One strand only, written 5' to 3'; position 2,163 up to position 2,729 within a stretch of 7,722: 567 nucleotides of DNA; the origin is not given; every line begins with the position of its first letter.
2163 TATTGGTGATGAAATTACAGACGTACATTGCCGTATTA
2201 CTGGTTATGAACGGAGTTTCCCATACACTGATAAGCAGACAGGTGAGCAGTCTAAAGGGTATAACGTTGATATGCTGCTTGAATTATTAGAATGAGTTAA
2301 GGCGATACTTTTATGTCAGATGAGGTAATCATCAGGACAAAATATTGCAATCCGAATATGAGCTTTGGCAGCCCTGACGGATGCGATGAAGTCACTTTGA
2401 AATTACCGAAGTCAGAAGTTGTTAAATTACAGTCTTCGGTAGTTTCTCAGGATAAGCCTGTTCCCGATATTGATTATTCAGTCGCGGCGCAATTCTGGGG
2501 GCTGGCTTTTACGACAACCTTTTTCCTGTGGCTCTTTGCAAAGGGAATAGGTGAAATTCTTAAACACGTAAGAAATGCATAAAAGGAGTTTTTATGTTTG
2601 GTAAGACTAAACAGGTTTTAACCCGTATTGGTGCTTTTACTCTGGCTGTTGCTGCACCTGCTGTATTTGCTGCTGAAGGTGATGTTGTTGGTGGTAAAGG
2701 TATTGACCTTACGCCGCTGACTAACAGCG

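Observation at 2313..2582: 89-aa ORF in the pVII/pIX slot has a soluble N-domain plus one helix, unlike the canonical ~30-aa minor coat proteins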

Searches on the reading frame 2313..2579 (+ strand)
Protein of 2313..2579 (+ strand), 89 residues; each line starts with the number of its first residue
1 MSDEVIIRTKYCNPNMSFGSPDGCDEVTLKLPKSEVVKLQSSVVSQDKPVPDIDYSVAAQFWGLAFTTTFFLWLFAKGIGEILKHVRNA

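Call 5: search_protein_families(library=pfam, proteins=[window:2313-2579:+], max_evalue=1)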
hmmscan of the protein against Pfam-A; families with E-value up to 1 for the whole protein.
window:2313-2579:+ (89 aa): 0 families

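Call 7: search_protein_families(library=phrogs, proteins=[window:2313-2579:+], max_evalue=1)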
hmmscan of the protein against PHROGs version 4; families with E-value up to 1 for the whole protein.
window:2313-2579:+ (89 aa): 1 family
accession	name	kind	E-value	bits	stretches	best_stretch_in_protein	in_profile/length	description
phrog_3679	-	unknown function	9.1e-33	113.4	1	1-89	2-88/88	-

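Call 10: find_homologous_proteins(query=window:2313-2579:+, max_evalue=0.01)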
Query window:2313-2579:+ (89 aa): 15 proteins with E <= 0.01 among 15 candidates.
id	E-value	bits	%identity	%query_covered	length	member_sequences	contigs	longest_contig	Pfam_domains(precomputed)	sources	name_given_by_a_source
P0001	5.0e-53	194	99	100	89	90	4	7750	-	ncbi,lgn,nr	ncbi:TPA: hypothetical protein ACNV36_005140 [Citrobacter freundii]|nr:hypothetical protein [Citroba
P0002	1.0e-47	177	91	100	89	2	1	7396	-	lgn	-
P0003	1.0e-47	177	90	100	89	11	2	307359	-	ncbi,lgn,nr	ncbi:hypothetical protein U9665_001390 [Escherichia coli]|nr:hypothetical protein [Escherichia coli]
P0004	4.3e-46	172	87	100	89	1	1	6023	-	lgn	-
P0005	3.0e-38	147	79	100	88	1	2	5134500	-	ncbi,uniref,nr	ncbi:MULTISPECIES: hypothetical protein [Enterobacteriaceae]|uniref:hypothetical protein n=1 Tax=Ent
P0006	1.1e-37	145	82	100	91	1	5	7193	-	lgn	-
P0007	1.3e-37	145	78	100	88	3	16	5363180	-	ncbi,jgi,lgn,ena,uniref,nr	ncbi:hypothetical protein OQO37_11485 [Enterobacter hormaechei]|uniref:hypothetical protein n=1 Tax=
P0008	1.8e-37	145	78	100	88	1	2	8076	-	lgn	-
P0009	8.0e-35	136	65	100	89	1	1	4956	-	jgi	-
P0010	3.4e-33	131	89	79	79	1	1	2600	-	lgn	-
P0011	4.0e-33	131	74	99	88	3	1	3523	-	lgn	-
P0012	1.3e-32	129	75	100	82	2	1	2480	-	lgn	-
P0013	2.9e-30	122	64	100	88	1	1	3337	-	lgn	-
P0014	4.0e-21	92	90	57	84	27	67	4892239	-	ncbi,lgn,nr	ncbi:hypothetical protein NQ871_000398 [Salmonella enterica]|nr:hypothetical protein CGA23_08095 [Sa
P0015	1.0e-20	91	98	52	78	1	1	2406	-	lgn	-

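Call 14: find_related_loci(query=A1, collection=genome_contigs, flank=6000)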
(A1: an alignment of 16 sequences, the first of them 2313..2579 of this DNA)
Query A1 (89 aa) in genome_contigs; peptide patterns used: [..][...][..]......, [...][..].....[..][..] (x = any residue, [..] = any of these).
57 stretches matched a pattern, but none encodes a relative of the query by tblastn (E <= 1e-3).

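Call 15: find_related_loci(query=A1, collection=viral_contigs, flank=6000)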
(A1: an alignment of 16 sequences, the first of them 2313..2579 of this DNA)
Query A1 (89 aa) in viral_contigs; peptide patterns used: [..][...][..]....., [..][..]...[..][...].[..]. (x = any residue, [..] = any of these).
98 stretches matched a pattern; 11 encode a relative of the query (tblastn E <= 1e-3); 11 distinct loci.
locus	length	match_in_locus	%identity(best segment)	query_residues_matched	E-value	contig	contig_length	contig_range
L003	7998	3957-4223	100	1-89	3e-59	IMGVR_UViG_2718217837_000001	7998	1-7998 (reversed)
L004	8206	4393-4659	100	1-89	3e-59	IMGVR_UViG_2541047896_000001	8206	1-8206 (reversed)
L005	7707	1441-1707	100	1-89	3e-59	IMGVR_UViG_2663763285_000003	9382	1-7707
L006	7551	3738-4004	99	1-89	1e-58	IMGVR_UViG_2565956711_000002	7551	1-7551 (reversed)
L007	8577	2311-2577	99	1-89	1e-58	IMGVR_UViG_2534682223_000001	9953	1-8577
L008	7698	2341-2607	99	1-89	1e-58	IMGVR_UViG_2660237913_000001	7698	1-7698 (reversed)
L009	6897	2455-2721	97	1-89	7e-58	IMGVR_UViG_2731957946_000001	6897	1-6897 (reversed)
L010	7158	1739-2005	98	1-89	2e-57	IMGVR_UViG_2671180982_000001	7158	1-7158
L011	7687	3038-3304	96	1-89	2e-57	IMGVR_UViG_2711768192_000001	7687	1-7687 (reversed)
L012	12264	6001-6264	79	1-89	4e-45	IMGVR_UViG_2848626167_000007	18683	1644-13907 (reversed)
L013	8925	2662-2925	79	1-89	4e-45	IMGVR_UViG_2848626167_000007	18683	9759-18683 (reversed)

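Call 16: find_encoding_contigs(protein=P0014, flank=6000, max_places=4)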
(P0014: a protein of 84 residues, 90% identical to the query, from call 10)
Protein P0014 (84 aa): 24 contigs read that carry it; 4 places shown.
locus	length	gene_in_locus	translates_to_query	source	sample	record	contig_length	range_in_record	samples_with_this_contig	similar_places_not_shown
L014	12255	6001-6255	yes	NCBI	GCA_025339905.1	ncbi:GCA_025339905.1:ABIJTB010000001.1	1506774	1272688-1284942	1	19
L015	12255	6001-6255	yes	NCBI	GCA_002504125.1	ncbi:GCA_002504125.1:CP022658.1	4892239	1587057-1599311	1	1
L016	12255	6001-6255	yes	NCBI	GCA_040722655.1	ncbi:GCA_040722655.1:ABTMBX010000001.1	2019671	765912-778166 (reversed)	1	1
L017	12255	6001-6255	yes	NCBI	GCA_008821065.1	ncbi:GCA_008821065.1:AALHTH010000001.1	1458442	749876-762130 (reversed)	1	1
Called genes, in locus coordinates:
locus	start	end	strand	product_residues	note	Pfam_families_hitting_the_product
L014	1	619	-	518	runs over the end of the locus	PF10142:PhoPQ_related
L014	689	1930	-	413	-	PF12832:MFS_1_like, PF07690:MFS_1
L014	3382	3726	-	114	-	-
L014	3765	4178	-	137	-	-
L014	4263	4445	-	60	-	-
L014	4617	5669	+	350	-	PF05144:Phage_CRI, PF05155:G2P_X_C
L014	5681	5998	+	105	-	PF17426:Putative_G5P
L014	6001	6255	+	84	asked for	-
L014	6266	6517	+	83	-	-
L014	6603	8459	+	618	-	-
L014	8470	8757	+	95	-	PF10734:DUF2523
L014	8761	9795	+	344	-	PF05707:Zot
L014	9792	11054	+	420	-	PF00263:Secretin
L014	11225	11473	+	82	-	-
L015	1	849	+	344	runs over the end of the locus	PF05707:Zot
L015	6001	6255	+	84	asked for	-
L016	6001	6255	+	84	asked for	-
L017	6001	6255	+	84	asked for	-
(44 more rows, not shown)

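Call 28: predict_structure(alignment_id=A2)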
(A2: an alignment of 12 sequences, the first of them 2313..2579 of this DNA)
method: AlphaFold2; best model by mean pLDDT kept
length: 89 residues; sequences in the alignment: 12
mean_pLDDT: 67.0   pTM: 0.30
mean pLDDT of the five models: 67.0, 65.9, 65.7, 63.8, 62.1
residues with pLDDT >= 90: 0; 70-90: 39; 50-70: 39; < 50: 11
segments of 3 or more residues with pLDDT < 50: 43-53
pLDDT, mean of each block of 10 residues (from residue 1): 70 64 71 64 48 59 83 82 61
secondary structure, 60 per line:
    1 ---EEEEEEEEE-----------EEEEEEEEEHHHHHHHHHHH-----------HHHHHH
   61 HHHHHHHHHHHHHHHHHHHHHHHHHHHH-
elements in order: E4-12 E24-32 H33-43 H55-88

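Call 30: search_protein_representatives(alignment_id=A2)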
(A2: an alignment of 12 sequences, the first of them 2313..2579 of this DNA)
Query: 12 sequences, 89 profile positions. Proteins with E-value up to 0.001 (for the whole library): 55; up to 1e-10: 10; up to 1e-30: 2. The best 55 are listed.
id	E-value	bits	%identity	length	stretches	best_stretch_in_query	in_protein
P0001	2.2e-48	178.4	-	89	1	1-89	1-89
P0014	1.3e-31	124.6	-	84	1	6-89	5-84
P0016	6.7e-29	115.9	-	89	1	1-89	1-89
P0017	3.5e-18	81.6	-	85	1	1-89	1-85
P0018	2.2e-15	72.6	-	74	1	48-89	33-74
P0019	1.1e-12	64.0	-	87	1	1-88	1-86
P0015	1.8e-12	63.3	-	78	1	1-51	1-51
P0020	4.5e-12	62.0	-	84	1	21-89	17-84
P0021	1.8e-11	60.1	-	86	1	35-89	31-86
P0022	2.4e-11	59.7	-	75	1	46-89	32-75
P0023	2.5e-10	56.4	-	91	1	4-88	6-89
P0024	4.6e-10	55.6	-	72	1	52-88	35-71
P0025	4.8e-10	55.5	-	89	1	4-88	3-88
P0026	4.4e-09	52.4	-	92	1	49-89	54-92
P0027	4.5e-08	49.2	-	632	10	15-63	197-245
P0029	7.8e-08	48.4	-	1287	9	18-56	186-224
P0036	7.4e-06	42.1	-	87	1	11-87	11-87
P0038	1.1e-05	41.6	-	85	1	1-85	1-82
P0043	1.9e-05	40.8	-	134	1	25-87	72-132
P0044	2.0e-05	40.7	-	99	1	52-87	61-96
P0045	2.0e-05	40.7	-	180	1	17-87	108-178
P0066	9.2e-04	35.4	-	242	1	53-87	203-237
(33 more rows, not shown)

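Call 32: search_dna_similar(query=window:2313-2579:+, collection=phages, mode=protein, max_evalue=1, max_rows=40)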
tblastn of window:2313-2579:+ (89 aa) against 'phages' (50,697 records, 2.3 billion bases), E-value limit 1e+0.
Records with a match: 2; places in all: 2; records where one place covers at least 80% of the query: 0.
Best place of each record, by identity: <60% 2.
By first word of the organism name: Inovirus 1; Dulem 1.
By host as written in the record: Homo sapiens 1; Varecia variegata 1.
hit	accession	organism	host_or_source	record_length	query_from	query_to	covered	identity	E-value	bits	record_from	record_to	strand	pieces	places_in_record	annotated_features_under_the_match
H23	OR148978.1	Inovirus D_HF5_61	Homo sapiens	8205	1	41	46%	58.5%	9e-9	56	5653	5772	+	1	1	hypothetical protein (x2)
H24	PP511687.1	Dulem virus 52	Varecia variegata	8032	1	41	46%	51.2%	1e-7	52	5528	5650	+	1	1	hypothetical protein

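Call 33: find_encoding_contigs(protein=P0045, flank=6000, max_places=2)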
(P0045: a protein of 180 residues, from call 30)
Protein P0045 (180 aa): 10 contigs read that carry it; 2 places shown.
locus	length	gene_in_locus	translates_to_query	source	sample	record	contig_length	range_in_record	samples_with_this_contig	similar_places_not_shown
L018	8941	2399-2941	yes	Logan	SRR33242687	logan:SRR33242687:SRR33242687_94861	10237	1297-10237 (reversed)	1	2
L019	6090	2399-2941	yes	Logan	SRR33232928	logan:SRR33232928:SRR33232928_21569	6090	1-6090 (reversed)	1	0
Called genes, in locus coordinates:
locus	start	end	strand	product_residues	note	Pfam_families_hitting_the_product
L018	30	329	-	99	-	PF01381:HTH_3 (weak), PF13443:HTH_26 (weak)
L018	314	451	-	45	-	-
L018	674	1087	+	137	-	-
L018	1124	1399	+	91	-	-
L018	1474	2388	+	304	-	PF20199:RepSA (faint), PF23343:REP_ORF2-G2P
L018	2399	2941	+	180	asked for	-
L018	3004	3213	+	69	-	-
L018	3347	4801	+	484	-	-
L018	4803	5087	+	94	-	PF10734:DUF2523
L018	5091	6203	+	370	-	PF05707:Zot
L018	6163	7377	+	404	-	PF00263:Secretin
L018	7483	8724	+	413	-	-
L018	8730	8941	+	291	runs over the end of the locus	PF02086:MethyltransfD12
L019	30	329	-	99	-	PF01381:HTH_3 (weak), PF13443:HTH_26 (weak)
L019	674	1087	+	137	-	-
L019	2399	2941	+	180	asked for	-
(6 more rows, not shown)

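Call 34: get_annotated_region(hit=H23, flank=6000)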
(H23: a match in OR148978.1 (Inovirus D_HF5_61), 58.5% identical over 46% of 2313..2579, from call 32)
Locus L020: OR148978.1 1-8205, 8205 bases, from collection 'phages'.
description: Inovirus D_HF5_61, complete genome.
organism: Inovirus D_HF5_61 (NCBI taxid 3071157)
taxonomy: Viruses; Monodnaviria; Loebvirae; Hofneiviricota; Faserviricetes; Tubulavirales; Inoviridae; Inovirus
host: Homo sapiens; source: saliva (passive drool collection); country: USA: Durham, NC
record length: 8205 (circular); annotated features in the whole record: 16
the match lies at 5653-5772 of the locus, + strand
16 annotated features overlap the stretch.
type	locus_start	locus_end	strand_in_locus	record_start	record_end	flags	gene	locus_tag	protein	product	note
CDS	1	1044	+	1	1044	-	-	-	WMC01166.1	zonular occludens toxin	Zonular occludens toxin (Zot)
CDS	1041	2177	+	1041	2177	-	-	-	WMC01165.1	type II secretion system protein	-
CDS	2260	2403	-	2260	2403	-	-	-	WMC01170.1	hypothetical protein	-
CDS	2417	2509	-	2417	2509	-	-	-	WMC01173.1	hypothetical protein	-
CDS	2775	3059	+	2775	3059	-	-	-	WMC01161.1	hypothetical protein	-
CDS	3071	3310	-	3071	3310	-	-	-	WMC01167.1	hypothetical protein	-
CDS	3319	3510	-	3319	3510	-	-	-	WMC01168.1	hypothetical protein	-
CDS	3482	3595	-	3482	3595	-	-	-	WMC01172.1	hypothetical protein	-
CDS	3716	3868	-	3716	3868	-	-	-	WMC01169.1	hypothetical protein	-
CDS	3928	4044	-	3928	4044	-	-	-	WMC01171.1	hypothetical protein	-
CDS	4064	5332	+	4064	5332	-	-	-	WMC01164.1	replication initiation factor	-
CDS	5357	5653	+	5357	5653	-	-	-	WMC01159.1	hypothetical protein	-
CDS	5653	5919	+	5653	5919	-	-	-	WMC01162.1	hypothetical protein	-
CDS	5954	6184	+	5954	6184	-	-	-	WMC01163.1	hypothetical protein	-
CDS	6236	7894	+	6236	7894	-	-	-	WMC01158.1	hypothetical protein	-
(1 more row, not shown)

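Call 36: search_dna_similar(query=P0044, collection=phages, mode=protein, max_evalue=1, max_rows=40)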
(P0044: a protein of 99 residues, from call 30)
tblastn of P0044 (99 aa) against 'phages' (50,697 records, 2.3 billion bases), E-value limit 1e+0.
Records with a match: 9; places in all: 9; records where one place covers at least 80% of the query: 0.
Best place of each record, by identity: <60% 9.
By first word of the organism name: Pseudomonas 8; Dulem 1.
By host as written in the record: Pseudomonas aeruginosa ZS-PA-35 1; Pseudomonas aeruginosa 09-0786 1; Pseudomona aeruginosa 05-4672 1; Pseudomonas aeruginosa 03-0062 1; Pseudomonas aeruginosa 1; Pseudomonas aeruginosa 20-0447 1; Pseudomonas aeruginosa 02-5867 1; Pseudomonas aeruginosa 13-0154 1; and 1 more.
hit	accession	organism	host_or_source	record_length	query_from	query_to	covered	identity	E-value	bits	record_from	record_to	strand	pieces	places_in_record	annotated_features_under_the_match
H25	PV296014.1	Pseudomonas phage WX-TY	Pseudomonas aeruginosa ZS-PA-35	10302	38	97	61%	31.7%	2e-1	35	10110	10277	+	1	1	hypothetical protein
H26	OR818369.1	Pseudomonas phage PfAC09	Pseudomonas aeruginosa 09-0786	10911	38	97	61%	31.7%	2e-1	35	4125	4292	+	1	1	hypothetical protein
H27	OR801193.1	Pseudomonas phage PfAC05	Pseudomona aeruginosa 05-4672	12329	38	97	61%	31.7%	2e-1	35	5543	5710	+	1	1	hypothetical protein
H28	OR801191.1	Pseudomonas phage PfAC03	Pseudomonas aeruginosa 03-0062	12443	38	97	61%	31.7%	2e-1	35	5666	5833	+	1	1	hypothetical protein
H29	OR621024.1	Pseudomonas phage 99-2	Pseudomonas aeruginosa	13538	38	97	61%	31.7%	2e-1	35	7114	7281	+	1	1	tail virion protein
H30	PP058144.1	Pseudomonas phage PfAC20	Pseudomonas aeruginosa 20-0447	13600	38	97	61%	31.7%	2e-1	35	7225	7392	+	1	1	hypothetical protein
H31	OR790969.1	Pseudomonas phage PfAC02b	Pseudomonas aeruginosa 02-5867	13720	38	97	61%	31.7%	2e-1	35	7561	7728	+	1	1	hypothetical protein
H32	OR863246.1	Pseudomonas phage PfAC13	Pseudomonas aeruginosa 13-0154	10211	38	97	61%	31.7%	2e-1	35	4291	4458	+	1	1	hypothetical protein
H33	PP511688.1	Dulem virus 53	Varecia variegata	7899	57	96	40%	35.0%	7e-1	34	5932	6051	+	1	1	hypothetical protein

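Call 37: search_dna_similar(query=P0018, collection=phages, mode=protein, max_evalue=1, max_rows=40)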
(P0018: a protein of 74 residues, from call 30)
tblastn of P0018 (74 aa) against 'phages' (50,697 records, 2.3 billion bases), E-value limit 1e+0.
Records with a match: 2; places in all: 2; records where one place covers at least 80% of the query: 1.
Best place of each record, by identity: <60% 2.
By first word of the organism name: Dulem 1; Inovirus 1.
By host as written in the record: Varecia variegata 1; Homo sapiens 1.
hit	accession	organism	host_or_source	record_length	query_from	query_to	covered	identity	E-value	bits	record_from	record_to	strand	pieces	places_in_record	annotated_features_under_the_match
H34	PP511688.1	Dulem virus 53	Varecia variegata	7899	7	72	89%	28.0%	2e-2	37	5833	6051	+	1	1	hypothetical protein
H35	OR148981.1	Inovirus D_HF2_82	Homo sapiens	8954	31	72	57%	26.2%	8e-1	32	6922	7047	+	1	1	hypothetical protein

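Call 38: get_annotated_region(hit=H29, flank=3500)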
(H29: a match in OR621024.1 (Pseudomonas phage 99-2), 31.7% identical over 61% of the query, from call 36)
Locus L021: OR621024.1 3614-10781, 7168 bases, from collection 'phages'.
description: Pseudomonas phage 99-2, complete genome.
organism: Pseudomonas phage 99-2 (NCBI taxid 3082142)
taxonomy: Viruses; Monodnaviria; Loebvirae; Hofneiviricota; Faserviricetes; Tubulavirales
host: Pseudomonas aeruginosa; source: -; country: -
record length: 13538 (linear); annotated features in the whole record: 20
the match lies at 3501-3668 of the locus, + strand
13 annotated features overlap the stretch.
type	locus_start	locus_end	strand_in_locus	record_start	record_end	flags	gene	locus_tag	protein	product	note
CDS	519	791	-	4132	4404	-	-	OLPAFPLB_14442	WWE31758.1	repressor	repressor CDS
CDS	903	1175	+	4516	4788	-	-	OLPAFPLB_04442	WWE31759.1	excisionase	excisionase CDS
CDS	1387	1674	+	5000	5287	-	-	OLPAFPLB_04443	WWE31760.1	hypothetical protein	hypothetical protein CDS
CDS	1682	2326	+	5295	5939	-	-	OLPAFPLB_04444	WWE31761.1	DNA cytosine methyltransferase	DNA cytosine methyltransferase CDS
CDS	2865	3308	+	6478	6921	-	-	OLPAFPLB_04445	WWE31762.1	DNA-binding protein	DNA-binding protein gp5-like CDS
CDS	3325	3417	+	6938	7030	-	-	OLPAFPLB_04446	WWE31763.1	hypothetical protein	hypothetical protein CDS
CDS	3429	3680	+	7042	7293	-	-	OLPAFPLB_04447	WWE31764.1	tail virion protein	tail virion protein gp7-like CDS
CDS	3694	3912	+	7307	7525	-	-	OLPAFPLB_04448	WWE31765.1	CoaB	coaB CDS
CDS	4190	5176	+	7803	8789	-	-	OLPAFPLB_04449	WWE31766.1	CoaA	coaA CDS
CDS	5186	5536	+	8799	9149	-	-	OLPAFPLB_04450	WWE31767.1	head virion protein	head virion protein gp6-like CDS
CDS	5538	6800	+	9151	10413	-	-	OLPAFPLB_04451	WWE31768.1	ZOT-like protein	ZOT-like CDS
CDS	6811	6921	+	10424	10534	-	-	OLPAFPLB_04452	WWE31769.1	hypothetical protein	hypothetical protein CDS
CDS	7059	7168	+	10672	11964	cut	-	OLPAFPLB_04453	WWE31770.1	replication protein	replication protein CDS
